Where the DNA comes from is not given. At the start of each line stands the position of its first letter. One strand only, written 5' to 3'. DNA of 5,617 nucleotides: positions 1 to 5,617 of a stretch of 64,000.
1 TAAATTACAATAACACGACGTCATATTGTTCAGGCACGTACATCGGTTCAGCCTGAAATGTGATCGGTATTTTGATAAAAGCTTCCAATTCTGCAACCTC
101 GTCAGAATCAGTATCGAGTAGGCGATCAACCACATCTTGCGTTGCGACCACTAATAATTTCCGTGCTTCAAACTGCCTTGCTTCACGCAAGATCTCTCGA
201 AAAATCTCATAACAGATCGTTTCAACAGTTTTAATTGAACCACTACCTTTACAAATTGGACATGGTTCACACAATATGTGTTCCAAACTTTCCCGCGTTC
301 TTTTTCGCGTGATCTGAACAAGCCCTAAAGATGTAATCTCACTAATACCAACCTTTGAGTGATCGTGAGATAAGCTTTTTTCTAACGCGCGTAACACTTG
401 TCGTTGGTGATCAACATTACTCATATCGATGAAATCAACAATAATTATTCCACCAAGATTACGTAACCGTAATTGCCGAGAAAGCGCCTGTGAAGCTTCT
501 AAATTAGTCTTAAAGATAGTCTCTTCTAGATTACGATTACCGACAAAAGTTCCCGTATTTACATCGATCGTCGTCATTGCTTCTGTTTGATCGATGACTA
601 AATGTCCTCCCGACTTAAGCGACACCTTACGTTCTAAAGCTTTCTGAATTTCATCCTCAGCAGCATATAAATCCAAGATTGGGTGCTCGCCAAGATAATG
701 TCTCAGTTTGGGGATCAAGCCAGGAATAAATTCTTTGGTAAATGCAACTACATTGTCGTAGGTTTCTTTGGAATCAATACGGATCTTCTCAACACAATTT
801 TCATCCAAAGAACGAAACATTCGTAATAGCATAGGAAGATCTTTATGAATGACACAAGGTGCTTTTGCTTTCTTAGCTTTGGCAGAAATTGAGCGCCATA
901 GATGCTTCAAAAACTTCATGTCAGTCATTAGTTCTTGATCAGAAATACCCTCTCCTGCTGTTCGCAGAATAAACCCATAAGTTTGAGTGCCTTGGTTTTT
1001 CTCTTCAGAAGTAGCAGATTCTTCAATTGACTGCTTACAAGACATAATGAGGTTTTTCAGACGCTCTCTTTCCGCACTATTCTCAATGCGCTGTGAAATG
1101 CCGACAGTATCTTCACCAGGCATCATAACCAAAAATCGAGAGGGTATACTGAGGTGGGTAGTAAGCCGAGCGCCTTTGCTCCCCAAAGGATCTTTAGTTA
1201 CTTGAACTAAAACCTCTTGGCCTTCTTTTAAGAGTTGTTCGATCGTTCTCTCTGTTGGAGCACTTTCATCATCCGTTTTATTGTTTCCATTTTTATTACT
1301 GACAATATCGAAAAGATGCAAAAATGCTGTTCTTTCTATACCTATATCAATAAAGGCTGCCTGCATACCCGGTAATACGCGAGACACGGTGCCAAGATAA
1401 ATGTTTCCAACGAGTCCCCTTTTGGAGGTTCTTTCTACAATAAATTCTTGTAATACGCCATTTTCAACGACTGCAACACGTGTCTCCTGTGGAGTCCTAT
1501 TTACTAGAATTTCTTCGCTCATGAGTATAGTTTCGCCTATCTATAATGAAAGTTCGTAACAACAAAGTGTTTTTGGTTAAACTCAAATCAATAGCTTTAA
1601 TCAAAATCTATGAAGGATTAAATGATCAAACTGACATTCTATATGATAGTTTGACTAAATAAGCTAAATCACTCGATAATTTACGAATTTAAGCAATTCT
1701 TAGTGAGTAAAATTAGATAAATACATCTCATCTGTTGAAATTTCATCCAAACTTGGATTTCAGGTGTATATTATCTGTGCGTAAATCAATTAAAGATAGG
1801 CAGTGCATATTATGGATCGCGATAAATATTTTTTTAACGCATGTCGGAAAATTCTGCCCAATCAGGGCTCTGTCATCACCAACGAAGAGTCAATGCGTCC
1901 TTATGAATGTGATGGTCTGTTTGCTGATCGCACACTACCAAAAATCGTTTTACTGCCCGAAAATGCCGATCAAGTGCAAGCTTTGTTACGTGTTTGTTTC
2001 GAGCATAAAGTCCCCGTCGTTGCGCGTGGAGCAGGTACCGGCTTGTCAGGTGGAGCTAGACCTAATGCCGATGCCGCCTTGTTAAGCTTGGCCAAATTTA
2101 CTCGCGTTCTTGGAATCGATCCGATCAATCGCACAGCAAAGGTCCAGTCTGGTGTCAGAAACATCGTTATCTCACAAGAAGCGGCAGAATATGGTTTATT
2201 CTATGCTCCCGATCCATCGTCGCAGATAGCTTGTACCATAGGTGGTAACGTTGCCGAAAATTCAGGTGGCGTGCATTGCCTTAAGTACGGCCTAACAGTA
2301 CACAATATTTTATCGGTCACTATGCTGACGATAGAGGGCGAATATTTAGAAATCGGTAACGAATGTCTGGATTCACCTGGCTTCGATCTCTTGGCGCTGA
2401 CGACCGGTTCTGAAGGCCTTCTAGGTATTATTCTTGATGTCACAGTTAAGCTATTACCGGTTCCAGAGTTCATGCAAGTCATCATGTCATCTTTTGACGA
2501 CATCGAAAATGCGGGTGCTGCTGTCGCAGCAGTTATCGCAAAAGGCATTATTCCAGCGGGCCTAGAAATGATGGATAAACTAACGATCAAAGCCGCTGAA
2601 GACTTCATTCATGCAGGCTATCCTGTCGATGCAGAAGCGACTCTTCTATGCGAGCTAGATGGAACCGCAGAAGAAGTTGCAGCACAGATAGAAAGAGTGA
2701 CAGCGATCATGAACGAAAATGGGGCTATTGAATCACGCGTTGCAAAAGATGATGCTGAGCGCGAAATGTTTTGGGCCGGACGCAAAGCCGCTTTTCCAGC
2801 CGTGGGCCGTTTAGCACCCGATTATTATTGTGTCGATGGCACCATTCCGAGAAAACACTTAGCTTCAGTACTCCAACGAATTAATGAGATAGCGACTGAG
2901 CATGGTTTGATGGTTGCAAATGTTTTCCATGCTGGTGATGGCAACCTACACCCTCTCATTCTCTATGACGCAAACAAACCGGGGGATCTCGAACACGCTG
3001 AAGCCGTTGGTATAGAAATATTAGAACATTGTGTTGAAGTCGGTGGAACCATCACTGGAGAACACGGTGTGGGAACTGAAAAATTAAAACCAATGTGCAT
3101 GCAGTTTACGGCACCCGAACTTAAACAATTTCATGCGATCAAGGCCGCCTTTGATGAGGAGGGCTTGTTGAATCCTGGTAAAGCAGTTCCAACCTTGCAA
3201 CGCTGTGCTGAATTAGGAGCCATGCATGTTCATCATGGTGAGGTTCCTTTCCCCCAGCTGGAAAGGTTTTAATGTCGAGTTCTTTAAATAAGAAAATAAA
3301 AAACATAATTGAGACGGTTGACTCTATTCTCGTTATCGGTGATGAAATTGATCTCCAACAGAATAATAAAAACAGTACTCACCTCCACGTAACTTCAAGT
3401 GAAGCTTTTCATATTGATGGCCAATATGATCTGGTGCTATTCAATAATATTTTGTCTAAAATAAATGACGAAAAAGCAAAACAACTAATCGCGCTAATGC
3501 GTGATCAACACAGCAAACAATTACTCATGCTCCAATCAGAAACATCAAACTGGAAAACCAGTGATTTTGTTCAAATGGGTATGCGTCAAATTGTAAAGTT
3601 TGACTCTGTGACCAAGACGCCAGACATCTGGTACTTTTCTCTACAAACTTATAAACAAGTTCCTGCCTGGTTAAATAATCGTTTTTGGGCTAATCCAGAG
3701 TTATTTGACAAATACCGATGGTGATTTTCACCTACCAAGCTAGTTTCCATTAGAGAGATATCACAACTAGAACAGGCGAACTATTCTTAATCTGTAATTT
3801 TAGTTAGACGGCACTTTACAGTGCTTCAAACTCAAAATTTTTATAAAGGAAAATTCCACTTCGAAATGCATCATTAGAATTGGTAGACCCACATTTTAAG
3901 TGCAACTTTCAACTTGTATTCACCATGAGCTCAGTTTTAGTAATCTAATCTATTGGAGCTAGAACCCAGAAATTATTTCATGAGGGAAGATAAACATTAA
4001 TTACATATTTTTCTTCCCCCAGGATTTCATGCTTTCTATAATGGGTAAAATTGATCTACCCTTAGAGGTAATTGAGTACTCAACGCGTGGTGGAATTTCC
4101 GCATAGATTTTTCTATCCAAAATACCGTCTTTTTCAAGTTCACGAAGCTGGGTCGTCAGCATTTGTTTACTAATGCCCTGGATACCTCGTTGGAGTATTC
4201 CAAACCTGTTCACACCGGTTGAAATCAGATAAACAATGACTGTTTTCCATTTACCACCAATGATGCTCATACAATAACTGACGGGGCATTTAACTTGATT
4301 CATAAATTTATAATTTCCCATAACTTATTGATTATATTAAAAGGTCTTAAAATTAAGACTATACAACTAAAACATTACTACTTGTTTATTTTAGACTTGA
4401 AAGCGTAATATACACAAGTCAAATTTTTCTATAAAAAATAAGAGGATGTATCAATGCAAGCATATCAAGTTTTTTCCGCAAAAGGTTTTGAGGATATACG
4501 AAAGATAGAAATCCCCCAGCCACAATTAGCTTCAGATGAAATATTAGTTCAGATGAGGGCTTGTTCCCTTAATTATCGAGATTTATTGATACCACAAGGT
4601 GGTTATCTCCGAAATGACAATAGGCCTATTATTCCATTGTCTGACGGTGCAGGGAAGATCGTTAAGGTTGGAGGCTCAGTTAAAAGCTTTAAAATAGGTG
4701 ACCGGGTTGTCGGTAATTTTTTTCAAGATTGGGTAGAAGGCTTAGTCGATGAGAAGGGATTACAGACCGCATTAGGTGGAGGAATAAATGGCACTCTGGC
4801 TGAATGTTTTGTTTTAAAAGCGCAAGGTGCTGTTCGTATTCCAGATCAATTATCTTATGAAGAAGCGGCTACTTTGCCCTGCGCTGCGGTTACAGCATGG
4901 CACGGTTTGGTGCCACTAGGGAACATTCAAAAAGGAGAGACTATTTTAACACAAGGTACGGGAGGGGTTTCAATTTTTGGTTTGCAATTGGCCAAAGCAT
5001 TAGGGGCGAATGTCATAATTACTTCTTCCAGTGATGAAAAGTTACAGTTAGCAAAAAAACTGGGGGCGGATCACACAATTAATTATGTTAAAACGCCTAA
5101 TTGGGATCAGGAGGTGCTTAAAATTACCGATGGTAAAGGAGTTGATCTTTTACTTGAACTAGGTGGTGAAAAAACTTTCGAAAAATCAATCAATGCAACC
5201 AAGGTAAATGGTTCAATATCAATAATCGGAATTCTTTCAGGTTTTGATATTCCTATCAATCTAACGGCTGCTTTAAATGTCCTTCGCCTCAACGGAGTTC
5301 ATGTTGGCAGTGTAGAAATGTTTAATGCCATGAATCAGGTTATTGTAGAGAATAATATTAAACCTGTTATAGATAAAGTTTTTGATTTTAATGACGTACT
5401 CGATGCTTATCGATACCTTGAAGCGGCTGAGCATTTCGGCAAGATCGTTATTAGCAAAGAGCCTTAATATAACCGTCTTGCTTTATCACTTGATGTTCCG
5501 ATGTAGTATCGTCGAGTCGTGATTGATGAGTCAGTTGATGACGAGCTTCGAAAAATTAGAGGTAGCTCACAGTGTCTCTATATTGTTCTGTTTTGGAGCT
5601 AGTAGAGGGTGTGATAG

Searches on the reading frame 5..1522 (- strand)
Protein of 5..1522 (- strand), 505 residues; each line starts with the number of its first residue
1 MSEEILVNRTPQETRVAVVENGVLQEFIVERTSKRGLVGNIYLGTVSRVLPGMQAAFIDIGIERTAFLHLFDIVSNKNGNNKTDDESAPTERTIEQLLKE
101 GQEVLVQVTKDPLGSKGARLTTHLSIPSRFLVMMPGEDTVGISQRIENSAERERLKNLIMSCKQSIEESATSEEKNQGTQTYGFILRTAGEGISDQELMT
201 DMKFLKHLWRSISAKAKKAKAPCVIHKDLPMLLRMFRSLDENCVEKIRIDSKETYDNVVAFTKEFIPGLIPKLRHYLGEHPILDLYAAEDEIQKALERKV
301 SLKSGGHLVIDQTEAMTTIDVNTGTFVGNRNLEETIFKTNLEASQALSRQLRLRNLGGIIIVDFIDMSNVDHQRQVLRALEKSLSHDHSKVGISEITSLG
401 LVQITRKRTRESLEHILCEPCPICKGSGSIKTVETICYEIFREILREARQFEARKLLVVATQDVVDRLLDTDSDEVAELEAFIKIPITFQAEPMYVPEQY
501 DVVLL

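Call 47: search_protein_families(library=pfam, proteins=[window:5-1522:-], max_evalue=0.00001)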
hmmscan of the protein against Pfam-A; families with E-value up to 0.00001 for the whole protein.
window:5-1522:- (505 aa): 2 families
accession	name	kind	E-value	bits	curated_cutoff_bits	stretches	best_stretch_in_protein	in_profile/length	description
PF10150.14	RNase_E_G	-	3.5e-96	322.2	25.5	1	125-409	1-270/270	Ribonuclease E/G family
PF20833.2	RNase_E_G_Thio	-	2.1e-10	41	26.8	1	420-502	1-83/86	RNase E/G, Thioredoxin-like domain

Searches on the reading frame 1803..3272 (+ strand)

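Call 47: search_protein_families(library=pfam, proteins=[window:1803-3272:+], max_evalue=0.00001)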
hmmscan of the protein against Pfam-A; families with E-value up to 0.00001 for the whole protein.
window:1803-3272:+ (489 aa): 2 families
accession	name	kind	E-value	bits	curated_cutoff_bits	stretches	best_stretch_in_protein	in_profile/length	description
PF02913.24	FAD-oxidase_C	-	2e-67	227.9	21.2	1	221-460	2-247/248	FAD linked oxidases, C-terminal domain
PF01565.28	FAD_binding_4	-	6e-37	126.9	26.4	1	46-184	1-138/139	FAD binding domain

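Call 66: search_protein_families(library=ncbifam, proteins=[window:1803-3272:+], max_evalue=1e-10)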
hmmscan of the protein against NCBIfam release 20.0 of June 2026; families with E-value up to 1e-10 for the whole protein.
window:1803-3272:+ (489 aa): 6 families
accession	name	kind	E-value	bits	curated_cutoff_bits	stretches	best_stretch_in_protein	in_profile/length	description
NF008408.0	PRK11230.1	equivalog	1.2e-235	782.7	897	1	11-489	22-499/499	glycolate oxidase subunit GlcD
TIGR00387.1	glcD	equivalog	5.6e-156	519.5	567.9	1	49-460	1-413/413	glycolate oxidase subunit GlcD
NF049975.1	2HglutDHaseYdiJ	equivalog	1.7e-35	122.1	1350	2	193-471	254-549/1018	D-2-hydroxyglutarate dehydrogenase YdiJ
NF008439.0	PRK11282.1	equivalog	4.2e-16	58.7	284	1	56-232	9-185/358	glycolate oxidase subunit GlcE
NF041227.1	BagG_FevA2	exception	1.2e-12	47.2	850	1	44-222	44-212/455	bagremycin/ferroverdin biosynthesis FAD-dependent oxygenase BagG/FevA2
NF053785.1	DcplphribOxDprE1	equivalog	1.7e-12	47.3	500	1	49-220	18-183/449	decaprenylphosphoryl-beta-D-ribose oxidase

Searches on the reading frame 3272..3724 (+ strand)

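Call 47: search_protein_families(library=pfam, proteins=[window:3272-3724:+], max_evalue=0.00001)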
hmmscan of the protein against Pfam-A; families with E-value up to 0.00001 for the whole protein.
window:3272-3724:+ (150 aa): 1 family
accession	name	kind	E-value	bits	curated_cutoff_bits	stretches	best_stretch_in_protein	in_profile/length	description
PF19742.4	DUF6231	-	5.4e-33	115.1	35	1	6-150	4-145/145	Family of unknown function (DUF6231)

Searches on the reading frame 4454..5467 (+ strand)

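Call 47: search_protein_families(library=pfam, proteins=[window:4454-5467:+], max_evalue=0.00001)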
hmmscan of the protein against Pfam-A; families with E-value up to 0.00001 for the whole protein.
window:4454-5467:+ (337 aa): 3 families
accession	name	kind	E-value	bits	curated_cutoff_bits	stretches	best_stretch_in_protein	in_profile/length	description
PF00107.32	ADH_zinc_N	-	1.6e-28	99.6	31.8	1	171-297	1-127/129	Zinc-binding dehydrogenase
PF13602.12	ADH_zinc_N_2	-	2.8e-19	70.8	27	1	203-333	1-134/134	Zinc-binding dehydrogenase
PF08240.17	ADH_N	-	9.5e-18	64.8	23.5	1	27-131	2-104/104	Alcohol dehydrogenase GroES-like domain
